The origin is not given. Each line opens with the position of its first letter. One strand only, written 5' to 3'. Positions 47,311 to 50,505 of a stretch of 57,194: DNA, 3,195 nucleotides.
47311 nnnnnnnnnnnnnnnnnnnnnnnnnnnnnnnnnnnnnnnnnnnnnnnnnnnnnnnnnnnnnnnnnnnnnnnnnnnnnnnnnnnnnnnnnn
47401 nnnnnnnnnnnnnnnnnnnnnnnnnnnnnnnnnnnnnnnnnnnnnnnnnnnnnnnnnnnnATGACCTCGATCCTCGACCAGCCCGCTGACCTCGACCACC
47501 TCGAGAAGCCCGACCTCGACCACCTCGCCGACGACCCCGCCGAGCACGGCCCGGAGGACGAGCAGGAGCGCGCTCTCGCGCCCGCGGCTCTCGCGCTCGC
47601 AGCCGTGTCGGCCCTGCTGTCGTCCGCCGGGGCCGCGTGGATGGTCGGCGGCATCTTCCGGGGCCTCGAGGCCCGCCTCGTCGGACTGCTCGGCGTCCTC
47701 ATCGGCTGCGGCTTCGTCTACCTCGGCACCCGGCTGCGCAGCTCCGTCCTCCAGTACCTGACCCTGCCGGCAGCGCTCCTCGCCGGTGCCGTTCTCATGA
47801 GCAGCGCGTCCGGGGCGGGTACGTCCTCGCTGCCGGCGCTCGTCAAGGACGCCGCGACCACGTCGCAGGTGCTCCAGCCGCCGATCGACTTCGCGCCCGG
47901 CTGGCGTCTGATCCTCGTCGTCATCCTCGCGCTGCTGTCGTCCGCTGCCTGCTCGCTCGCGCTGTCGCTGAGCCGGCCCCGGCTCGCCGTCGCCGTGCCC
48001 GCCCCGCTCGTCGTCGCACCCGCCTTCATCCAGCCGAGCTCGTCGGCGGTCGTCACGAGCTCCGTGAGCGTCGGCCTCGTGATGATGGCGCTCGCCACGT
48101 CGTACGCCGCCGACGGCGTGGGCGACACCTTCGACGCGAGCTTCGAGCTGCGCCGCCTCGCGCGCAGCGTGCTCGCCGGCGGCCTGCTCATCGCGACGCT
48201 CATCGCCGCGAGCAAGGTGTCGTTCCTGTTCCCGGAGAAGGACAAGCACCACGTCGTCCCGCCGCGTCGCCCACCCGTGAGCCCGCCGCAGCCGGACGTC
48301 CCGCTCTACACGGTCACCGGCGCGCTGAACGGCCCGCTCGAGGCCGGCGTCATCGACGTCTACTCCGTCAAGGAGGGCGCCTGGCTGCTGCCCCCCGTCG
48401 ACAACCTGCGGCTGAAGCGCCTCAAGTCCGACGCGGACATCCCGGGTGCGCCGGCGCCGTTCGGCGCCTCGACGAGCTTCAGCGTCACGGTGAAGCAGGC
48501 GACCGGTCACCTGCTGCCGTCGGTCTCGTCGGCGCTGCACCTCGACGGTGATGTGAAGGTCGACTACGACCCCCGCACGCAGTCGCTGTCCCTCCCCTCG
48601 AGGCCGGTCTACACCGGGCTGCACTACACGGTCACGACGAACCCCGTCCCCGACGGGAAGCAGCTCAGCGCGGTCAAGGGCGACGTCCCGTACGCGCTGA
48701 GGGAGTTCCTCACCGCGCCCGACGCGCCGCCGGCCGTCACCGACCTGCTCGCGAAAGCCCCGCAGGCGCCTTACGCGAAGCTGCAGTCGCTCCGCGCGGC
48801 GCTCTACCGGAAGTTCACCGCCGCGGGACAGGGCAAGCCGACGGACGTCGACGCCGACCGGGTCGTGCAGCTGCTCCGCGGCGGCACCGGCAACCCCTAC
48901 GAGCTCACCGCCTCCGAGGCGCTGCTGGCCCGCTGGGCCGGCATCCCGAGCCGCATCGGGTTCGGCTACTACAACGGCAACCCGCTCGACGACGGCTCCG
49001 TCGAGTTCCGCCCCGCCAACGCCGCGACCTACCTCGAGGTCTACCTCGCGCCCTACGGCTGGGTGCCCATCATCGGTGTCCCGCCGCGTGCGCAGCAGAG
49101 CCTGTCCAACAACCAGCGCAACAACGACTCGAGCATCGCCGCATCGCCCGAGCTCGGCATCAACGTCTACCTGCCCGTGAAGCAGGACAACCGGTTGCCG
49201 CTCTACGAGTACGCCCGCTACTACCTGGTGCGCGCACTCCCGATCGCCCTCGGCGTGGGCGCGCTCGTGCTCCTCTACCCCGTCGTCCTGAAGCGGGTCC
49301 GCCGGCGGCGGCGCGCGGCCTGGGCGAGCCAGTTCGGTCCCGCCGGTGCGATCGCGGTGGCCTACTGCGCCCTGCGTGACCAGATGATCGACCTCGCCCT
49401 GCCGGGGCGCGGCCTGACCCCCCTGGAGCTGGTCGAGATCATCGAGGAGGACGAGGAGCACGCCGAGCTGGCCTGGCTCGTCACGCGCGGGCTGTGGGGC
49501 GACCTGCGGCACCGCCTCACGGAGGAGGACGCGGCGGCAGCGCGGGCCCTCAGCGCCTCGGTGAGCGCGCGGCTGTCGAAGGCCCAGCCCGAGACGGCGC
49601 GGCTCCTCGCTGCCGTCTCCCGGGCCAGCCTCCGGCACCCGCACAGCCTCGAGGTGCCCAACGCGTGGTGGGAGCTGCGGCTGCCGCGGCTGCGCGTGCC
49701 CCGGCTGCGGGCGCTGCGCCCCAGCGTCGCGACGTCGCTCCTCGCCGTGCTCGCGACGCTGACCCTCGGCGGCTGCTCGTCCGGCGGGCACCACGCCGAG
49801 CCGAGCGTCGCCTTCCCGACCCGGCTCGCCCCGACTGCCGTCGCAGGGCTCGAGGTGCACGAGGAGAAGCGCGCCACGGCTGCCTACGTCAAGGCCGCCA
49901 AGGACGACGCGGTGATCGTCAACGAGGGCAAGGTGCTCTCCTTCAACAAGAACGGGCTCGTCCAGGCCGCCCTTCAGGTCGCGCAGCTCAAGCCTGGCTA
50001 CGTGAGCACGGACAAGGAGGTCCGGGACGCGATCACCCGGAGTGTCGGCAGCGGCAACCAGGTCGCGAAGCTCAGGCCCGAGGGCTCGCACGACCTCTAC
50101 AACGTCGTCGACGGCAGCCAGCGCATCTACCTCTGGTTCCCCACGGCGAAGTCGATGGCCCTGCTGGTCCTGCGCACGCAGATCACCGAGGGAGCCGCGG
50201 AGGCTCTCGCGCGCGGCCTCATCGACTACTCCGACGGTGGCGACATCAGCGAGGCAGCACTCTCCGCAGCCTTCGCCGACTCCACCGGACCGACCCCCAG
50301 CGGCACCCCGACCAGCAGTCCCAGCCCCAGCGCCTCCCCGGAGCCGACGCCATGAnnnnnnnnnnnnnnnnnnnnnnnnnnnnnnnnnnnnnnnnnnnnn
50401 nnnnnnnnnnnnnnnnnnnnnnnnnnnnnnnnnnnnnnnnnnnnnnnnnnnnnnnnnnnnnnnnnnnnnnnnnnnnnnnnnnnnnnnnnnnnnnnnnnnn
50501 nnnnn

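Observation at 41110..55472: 14-kb translationally coupled operon placing a MoxR-DUF58-transglutaminase-like module inside a HAAT-type ABC importer gene set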

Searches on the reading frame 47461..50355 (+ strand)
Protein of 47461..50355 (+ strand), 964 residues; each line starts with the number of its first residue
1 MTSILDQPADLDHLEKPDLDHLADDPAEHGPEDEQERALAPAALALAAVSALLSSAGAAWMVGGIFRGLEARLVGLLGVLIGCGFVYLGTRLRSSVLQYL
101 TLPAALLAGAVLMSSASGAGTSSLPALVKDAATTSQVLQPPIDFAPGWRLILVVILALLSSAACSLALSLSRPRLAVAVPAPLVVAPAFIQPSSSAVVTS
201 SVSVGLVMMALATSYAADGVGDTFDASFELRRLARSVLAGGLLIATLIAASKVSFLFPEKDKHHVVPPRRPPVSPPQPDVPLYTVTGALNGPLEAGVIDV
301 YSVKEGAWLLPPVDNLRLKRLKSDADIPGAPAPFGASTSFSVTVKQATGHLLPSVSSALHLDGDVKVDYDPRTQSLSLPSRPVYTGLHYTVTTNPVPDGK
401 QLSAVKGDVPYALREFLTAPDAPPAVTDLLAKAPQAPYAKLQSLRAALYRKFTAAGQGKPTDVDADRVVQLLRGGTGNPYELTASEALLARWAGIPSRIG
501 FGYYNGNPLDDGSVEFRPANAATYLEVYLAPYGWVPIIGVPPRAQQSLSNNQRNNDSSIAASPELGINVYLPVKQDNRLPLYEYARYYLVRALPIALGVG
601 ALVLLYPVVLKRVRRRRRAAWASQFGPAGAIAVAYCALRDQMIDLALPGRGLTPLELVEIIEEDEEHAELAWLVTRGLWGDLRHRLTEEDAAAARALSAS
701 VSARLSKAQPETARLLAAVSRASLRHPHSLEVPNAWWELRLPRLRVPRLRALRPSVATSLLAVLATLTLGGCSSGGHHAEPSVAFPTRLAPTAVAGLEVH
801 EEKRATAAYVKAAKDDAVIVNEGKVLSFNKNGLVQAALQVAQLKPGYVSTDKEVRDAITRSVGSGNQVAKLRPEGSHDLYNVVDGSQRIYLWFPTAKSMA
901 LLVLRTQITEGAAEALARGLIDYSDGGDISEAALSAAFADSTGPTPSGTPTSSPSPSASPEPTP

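Call 5: search_protein_families(library=pfam, proteins=[window:47461-50355:+], max_evalue=0.01)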
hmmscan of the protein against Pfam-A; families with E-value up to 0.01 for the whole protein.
window:47461-50355:+ (964 aa): 2 families
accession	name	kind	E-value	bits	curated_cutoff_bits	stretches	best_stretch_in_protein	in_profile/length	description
PF01841.26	Transglut_core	-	2.3e-10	41.1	23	1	431-536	8-105/108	Transglutaminase-like superfamily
PF11992.13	TgpA_N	-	0.0022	17.5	30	0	328-395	268-328/333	TgpA N-terminal domain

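Call 7: search_protein_families(library=ncbifam, proteins=[window:47461-50355:+], max_evalue=0.01)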
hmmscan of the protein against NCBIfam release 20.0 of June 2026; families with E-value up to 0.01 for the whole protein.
window:47461-50355:+ (964 aa): 0 families

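Call 14: find_related_loci(query=A1, collection=genome_contigs, flank=10000)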
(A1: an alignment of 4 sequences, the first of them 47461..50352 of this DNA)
Query A1 (964 aa) in genome_contigs; peptide patterns used: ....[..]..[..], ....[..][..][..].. (x = any residue, [..] = any of these).
152 stretches matched a pattern; 11 encode a relative of the query (tblastn E <= 1e-3); 11 distinct loci.
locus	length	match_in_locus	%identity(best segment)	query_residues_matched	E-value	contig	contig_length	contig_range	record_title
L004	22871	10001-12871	70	1-950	0e+0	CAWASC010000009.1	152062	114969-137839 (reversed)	MAG: uncultured Actinomycetota bacterium isolate MFD02581.bin.1.174 genome assembly, contig: contig_22281, whole genome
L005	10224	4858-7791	67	1-963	0e+0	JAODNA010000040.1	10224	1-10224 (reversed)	MAG: Frankiales bacterium isolate RYN_106 scaffold_198927, whole genome shotgun sequence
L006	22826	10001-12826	71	1-955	0e+0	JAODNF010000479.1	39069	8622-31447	MAG: Frankiales bacterium isolate RYN_111 scaffold_832440, whole genome shotgun sequence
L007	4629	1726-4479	68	1-940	0e+0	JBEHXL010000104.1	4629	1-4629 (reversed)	MAG: Actinomycetota bacterium isolate ES1.bin.66 NODE_20686_length_4629_cov_12.195364, whole genome shotgun sequence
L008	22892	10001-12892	67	1-953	0e+0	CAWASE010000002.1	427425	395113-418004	MAG: uncultured Actinomycetes bacterium isolate MFD02581.bin.1.225 genome assembly, contig: contig_101921, whole genome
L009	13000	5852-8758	64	1-964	0e+0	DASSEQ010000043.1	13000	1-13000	MAG TPA_asm: Mycobacteriales bacterium isolate SMAG_U982 k141_515104, whole genome shotgun sequence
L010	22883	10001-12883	65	8-964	0e+0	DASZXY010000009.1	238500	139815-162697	MAG TPA_asm: Mycobacteriales bacterium isolate SMAG_U6196 k141_871788, whole genome shotgun sequence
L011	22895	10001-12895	58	4-949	0e+0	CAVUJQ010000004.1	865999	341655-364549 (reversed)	MAG: uncultured Actinomycetes bacterium isolate MFD01721.bin.2.222 genome assembly, contig: contig_23619, whole genome s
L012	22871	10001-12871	64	1-949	0e+0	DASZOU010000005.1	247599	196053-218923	MAG TPA_asm: Mycobacteriales bacterium isolate SMAG_U5953 k141_397852, whole genome shotgun sequence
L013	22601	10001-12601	44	60-929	0e+0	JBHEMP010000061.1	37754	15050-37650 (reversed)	MAG: Candidatus Dormibacteria bacterium isolate S3_bin.41.orig S3_k141_2288616, whole genome shotgun sequence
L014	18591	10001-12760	74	1-926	0e+0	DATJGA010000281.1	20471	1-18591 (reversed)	MAG TPA_asm: Mycobacteriales bacterium isolate SMAG_U15474 k141_7899549, whole genome shotgun sequence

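Call 20: search_protein_families(library=pfam, proteins=[L013:13500-15176:+, L013:15176-16621:+, L013:12685-13659:+], max_evalue=0.01)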
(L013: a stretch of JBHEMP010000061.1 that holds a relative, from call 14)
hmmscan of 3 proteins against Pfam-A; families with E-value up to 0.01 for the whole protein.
L013:13500-15176:+ (558 aa): 4 families
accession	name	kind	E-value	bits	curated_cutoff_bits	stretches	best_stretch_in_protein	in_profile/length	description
PF00135.34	COesterase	-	8.5e-83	279.5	27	1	76-521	2-476/515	Carboxylesterase family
PF20434.5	BD-FAE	-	4.3e-12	46.4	26.8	1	161-271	2-107/215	BD-FAE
PF07859.19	Abhydrolase_3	-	3.5e-09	37.2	25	1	177-291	1-110/210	alpha/beta hydrolase fold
PF00326.27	Peptidase_S9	-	0.00029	20.8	22.6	1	199-285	9-94/213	Prolyl oligopeptidase family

L013:15176-16621:+ (481 aa): 2 families
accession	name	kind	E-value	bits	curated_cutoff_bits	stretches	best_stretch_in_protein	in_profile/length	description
PF13088.12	BNR_2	-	2e-07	31.1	31.4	1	115-316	21-202/277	BNR repeat-like domain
PF02012.26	BNR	-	3.7e-05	23.5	27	0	74-84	2-12/12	BNR/Asp-box repeat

L013:12685-13659:+ (324 aa): 0 families

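Call 34: search_solved_structures(query=window:47461-50352:+, max_evalue=1, show_alignments=3)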
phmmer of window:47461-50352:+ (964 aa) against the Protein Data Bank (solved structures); distinct sequences matched with E-value up to 1: 0.

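Call 60: search_protein_representatives(protein=window:47461-50352:+)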
Query: 964 residues. Proteins with E-value up to 0.001 (for the whole library): 607; up to 1e-10: 275; up to 1e-30: 157. The best 150 are listed.
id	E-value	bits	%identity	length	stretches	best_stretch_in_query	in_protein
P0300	0.0e+00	1273.9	64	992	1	18-964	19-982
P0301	1.9e-254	863.4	68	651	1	309-940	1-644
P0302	1.1e-226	771.5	45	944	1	9-945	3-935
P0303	2.0e-188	644.9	42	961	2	46-866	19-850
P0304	2.2e-183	628.2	43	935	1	22-927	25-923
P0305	5.4e-180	617.0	43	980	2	41-870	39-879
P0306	2.0e-177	608.5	41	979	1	24-908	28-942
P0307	2.6e-177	608.1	41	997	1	41-961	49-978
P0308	1.8e-176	605.3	44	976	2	28-853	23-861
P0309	6.3e-175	600.2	41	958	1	23-961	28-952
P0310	2.1e-173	595.2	39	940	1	29-934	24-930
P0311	1.0e-172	592.9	41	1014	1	30-963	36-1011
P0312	1.5e-172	592.3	41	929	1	36-931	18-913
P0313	3.2e-172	591.3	40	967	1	46-964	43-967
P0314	1.7e-171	588.9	44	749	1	36-750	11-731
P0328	1.1e-163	563.0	41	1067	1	22-921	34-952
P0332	6.1e-160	550.6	39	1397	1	23-960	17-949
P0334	2.0e-157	542.3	41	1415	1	40-919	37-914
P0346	1.7e-152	526.0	39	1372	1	27-926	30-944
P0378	5.0e-118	411.9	40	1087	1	30-776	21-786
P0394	4.8e-99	349.1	34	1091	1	15-793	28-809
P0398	1.0e-93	331.5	35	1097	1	19-730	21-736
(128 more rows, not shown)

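Call 66: find_related_loci(query=A5, collection=metagenome_contigs, flank=10000)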
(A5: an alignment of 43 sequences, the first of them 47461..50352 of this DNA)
Query A5 (964 aa) in metagenome_contigs; peptide patterns used: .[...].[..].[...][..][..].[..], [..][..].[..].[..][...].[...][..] (x = any residue, [..] = any of these).
600 stretches matched a pattern (row limit reached: there are more); 326 encode a relative of the query (tblastn E <= 1e-3); the best 80 are kept; 80 distinct loci.
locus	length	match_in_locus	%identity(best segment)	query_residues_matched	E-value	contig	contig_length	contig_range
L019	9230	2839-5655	73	1-939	0e+0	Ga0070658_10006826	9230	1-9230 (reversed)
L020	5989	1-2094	60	244-939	0e+0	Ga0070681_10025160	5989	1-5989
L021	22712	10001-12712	44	23-926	0e+0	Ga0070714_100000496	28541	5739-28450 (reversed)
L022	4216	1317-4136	44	26-962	0e+0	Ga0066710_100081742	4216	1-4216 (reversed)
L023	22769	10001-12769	41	39-925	0e+0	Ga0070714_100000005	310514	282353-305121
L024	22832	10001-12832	40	60-962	0e+0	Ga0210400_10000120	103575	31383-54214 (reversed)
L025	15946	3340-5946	41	106-930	2e-173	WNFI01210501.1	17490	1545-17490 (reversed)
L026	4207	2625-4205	57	1-520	2e-179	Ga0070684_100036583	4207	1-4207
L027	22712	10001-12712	40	60-926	2e-172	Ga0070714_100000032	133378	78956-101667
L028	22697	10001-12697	42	60-922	2e-171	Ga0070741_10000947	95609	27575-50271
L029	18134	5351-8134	38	30-926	1e-170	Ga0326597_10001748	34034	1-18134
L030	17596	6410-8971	40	46-906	4e-170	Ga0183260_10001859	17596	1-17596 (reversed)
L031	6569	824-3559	41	27-932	2e-171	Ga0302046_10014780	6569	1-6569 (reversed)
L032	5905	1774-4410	40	46-910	2e-171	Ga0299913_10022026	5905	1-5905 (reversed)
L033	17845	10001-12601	38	60-926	3e-165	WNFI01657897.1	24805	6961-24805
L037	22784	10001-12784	38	27-927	5e-154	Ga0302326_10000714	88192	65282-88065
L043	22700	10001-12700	38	63-924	1e-143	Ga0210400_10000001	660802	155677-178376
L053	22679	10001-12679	37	3-910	2e-135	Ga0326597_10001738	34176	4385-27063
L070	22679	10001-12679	35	60-893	9e-113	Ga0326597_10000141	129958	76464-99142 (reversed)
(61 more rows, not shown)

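Call 72: search_protein_families(library=pfam, proteins=[L023:4416-7523:+, L023:1970-4369:+], max_evalue=0.001)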
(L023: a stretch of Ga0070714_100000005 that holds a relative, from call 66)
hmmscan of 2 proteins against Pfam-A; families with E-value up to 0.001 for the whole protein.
L023:4416-7523:+ (1036 aa): 19 families
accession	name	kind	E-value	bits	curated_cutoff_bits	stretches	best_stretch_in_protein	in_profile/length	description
PF00005.33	ABC_tran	-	8.9e-64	214.6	25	2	781-942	1-136/137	ABC transporter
PF07690.21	MFS_1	-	6.3e-40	137.6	33.4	2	89-425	4-330/347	Major Facilitator Superfamily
PF13304.12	AAA_21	-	3.4e-18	67.2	27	1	534-571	1-38/304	AAA domain, putative AbiEii toxin, Type IV TA system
PF02463.25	SMC_N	-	2.9e-11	43.6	40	1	791-988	24-211/220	RecF/RecN/SMC N terminal domain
PF13555.12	AAA_29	-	1e-09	38.4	27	0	526-554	16-44/61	P-loop containing region of AAA domain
PF13476.12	AAA_23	-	1.6e-09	39.1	27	0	793-812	21-40/201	AAA domain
PF13604.12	AAA_30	-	2.6e-08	34.2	27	0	533-696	19-122/191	AAA domain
PF13175.12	AAA_15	-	1.4e-06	28.7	32.1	0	524-572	18-67/374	AAA ATPase domain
PF13191.12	AAA_16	-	8.6e-06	26.8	32.6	0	528-695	21-166/167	AAA ATPase domain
PF13401.12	AAA_22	-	2e-05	25.3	27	0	533-688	6-109/130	AAA domain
PF13245.12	AAA_19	-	3.6e-05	24.4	25.1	0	789-846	9-61/134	AAA domain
PF13514.12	AAA_27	-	7.4e-05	22.9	22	0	525-554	19-48/206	AAA domain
PF03193.22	RsgA_GTPase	-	0.00025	21.3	30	0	531-560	106-134/174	RsgA GTPase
PF00931.28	NB-ARC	-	0.00029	20.6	23.5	0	791-811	19-38/248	NB-ARC domain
PF01926.29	MMR_HSR1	-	0.00039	20.9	21.9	0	535-555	2-22/113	50S ribosome-binding GTPase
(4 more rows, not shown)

L023:1970-4369:+ (799 aa): 1 family
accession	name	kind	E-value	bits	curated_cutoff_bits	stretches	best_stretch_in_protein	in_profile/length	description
PF02653.21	BPD_transp_2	-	1.4e-51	175.6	26.8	2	464-692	9-238/269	Branched-chain amino acid transport system / permease component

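Call 75: search_protein_families(library=pfam, proteins=[L024:14367-16115:+, L037:13689-15623:+, L037:17324-18787:+, L037:18791-20932:+, L053:13737-15722:+, L053:15593-17866:+, L053:17870-19189:+, L070:14016-15857:+, L028:13823-15823:+, L043:15256-17589:+], max_evalue=0.001)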
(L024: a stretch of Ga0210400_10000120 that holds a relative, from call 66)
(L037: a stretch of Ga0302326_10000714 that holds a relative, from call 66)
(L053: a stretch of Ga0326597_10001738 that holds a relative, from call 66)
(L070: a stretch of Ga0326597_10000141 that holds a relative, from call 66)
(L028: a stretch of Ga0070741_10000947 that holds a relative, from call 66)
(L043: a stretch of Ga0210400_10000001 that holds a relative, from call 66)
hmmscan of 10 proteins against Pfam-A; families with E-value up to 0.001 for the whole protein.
L024:14367-16115:+ (583 aa): 4 families
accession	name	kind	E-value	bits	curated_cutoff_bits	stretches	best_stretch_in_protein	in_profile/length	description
PF02836.23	Glyco_hydro_2_C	-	8e-64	216.1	21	1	283-579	1-298/302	Glycosyl hydrolases family 2, TIM barrel domain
PF02837.24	Glyco_hydro_2_N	-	1.1e-19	71.4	28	1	24-139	4-133/169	Glycosyl hydrolases family 2, sugar binding domain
PF00703.27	Glyco_hydro_2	-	6.9e-10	40.1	23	1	193-281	3-109/109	Glycosyl hydrolases family 2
PF22666.2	Glyco_hydro_2_N2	-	6e-09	36.6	27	1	73-141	50-119/167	Glycosyl hydrolase 2 galactose-binding domain-like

L037:13689-15623:+ (645 aa): 1 family
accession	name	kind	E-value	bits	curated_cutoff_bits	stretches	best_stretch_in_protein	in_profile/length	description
PF00496.27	SBP_bac_5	-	9.5e-50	170.2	32.4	1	180-557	15-365/368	Bacterial extracellular solute-binding proteins, family 5 Middle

L037:17324-18787:+ (488 aa): 2 families
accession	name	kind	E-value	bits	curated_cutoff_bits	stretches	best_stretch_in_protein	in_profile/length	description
PF02782.22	FGGY_C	-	1.1e-32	113.9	27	1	287-473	2-197/198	FGGY family of carbohydrate kinases, C-terminal domain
PF00370.27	FGGY_N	-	1e-14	55.2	28.8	1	28-256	2-215/245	FGGY family of carbohydrate kinases, N-terminal domain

L037:18791-20932:+ (714 aa): 4 families
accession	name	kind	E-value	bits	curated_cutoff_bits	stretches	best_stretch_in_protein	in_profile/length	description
PF13561.12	adh_short_C2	-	1.3e-43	149.8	27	1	462-708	1-235/236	Enoyl-(Acyl carrier protein) reductase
PF00106.31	adh_short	-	2.2e-42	145.2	26.6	1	456-637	1-182/195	short chain dehydrogenase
PF00596.27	Aldolase_II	-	1.5e-16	61.2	22.2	1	47-240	4-177/183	Class II Aldolase and Adducin N-terminal domain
PF08659.16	KR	-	1.1e-06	29.1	22.6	1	458-609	3-154/180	KR domain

L053:13737-15722:+ (662 aa): 1 family
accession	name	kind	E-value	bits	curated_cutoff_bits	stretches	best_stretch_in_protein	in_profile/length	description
PF00128.31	Alpha-amylase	-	1.4e-49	170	22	1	226-523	15-358/446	Alpha amylase, catalytic domain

L053:15593-17866:+ (758 aa): 3 families
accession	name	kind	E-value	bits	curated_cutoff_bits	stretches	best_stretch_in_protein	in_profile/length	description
PF01055.32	Glyco_hydro_31_2nd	-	3.3e-43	148.7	23.5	1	219-572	3-328/328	Glycosyl hydrolases family 31 TIM-barrel domain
PF21365.3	Glyco_hydro_31_3rd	-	9.6e-25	87.3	24.4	1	580-666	1-87/87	Glycosyl hydrolase family 31 C-terminal domain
PF13802.12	Gal_mutarotas_2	-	6.4e-09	36.8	27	1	112-172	114-180/184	Glycosyl hydrolase 31 N-terminal galactose mutarotase-like domain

L053:17870-19189:+ (440 aa): 4 families
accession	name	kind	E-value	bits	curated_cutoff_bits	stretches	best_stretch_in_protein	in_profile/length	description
PF00480.26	ROK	-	2.4e-62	211.6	22.9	1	123-427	2-292/294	ROK family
PF13412.12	HTH_24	-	0.00011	22.2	21.9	1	55-94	8-47/48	Winged helix-turn-helix DNA-binding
PF12802.13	MarR_2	-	0.00018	22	27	1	53-94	8-50/61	MarR family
PF01047.28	MarR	-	0.00082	19.7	24.6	0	54-94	7-47/59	MarR family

L070:14016-15857:+ (614 aa): 1 family
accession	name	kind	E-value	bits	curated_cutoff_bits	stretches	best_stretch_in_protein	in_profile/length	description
PF00496.27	SBP_bac_5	-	8.4e-49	167.1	32.4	1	89-524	2-361/368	Bacterial extracellular solute-binding proteins, family 5 Middle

L028:13823-15823:+ (667 aa): 0 families

L043:15256-17589:+ (778 aa): 4 families
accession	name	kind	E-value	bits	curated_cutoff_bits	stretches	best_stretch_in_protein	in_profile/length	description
PF17389.8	Bac_rhamnosid6H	-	1.6e-117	393.1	24.5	1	325-673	1-339/339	Bacterial alpha-L-rhamnosidase 6 hairpin glycosidase domain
PF08531.16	Bac_rhamnosid_N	-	1.9e-52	178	25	1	45-211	5-171/172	Alpha-L-rhamnosidase N-terminal domain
PF05592.18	Bac_rhamnosid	-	3e-29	101.4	22.2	1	222-320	3-101/102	Bacterial alpha-L-rhamnosidase concanavalin-like domain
PF17390.7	Bac_rhamnosid_C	-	7.2e-16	58.2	22.1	1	675-738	1-64/78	Bacterial alpha-L-rhamnosidase C-terminal domain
